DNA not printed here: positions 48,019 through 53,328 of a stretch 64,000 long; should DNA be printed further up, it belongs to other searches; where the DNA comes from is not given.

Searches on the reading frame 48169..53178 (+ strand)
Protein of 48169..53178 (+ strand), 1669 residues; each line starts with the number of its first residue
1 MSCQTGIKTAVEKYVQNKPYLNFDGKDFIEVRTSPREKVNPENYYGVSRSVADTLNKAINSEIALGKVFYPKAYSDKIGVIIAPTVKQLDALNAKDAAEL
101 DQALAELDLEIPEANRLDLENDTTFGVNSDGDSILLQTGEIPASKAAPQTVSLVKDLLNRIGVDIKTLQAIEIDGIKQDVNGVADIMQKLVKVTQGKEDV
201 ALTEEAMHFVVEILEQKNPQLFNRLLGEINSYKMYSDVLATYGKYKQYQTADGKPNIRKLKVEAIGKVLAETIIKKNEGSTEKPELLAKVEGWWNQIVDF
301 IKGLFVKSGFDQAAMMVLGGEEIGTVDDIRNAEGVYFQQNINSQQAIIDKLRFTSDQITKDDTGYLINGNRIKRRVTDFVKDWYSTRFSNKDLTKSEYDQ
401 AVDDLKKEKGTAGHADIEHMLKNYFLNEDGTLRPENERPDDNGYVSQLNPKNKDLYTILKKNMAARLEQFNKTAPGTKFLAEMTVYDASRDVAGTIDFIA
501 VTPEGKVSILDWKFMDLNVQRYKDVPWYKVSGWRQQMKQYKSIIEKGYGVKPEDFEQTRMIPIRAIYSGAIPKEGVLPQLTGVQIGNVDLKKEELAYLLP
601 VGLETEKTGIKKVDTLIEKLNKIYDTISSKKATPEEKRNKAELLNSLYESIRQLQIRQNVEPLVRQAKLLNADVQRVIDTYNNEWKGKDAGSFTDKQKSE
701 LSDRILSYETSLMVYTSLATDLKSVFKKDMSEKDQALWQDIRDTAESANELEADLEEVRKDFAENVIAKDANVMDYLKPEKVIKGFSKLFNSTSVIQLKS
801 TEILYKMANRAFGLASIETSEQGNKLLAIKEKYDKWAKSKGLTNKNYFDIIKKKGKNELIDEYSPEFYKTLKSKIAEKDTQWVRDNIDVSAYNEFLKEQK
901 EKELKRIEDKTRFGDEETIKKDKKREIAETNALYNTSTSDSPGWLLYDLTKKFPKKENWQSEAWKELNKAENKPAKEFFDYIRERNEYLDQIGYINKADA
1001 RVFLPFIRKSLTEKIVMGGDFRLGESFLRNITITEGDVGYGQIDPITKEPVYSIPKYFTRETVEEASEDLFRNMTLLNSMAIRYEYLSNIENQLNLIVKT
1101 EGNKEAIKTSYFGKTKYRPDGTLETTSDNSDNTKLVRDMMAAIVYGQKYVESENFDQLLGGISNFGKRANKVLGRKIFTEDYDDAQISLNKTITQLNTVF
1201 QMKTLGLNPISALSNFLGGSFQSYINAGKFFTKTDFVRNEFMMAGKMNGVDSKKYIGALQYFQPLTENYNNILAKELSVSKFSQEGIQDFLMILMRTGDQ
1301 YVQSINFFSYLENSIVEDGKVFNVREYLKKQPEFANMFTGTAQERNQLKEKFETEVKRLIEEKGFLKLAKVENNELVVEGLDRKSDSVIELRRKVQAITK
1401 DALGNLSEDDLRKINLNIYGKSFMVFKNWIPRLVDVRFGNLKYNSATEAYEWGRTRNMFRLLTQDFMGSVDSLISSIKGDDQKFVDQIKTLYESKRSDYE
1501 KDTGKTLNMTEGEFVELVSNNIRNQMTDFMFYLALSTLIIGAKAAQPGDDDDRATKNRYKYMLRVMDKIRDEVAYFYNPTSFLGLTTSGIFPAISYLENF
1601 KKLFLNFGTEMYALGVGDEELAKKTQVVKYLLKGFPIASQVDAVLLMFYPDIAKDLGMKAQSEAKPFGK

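Call 10: search_protein_families(library=phrogs, proteins=[window:48169-53178:+], max_evalue=0.01)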
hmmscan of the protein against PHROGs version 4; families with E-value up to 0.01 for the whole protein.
window:48169-53178:+ (1669 aa): 2 families
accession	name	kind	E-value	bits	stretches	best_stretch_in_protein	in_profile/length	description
phrog_298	-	DNA, RNA and nucleotide metabolism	0.00021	21.7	1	403-513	102-186/293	exonuclease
phrog_30712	-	unknown function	0.0063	17.3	0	855-878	21-44/51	-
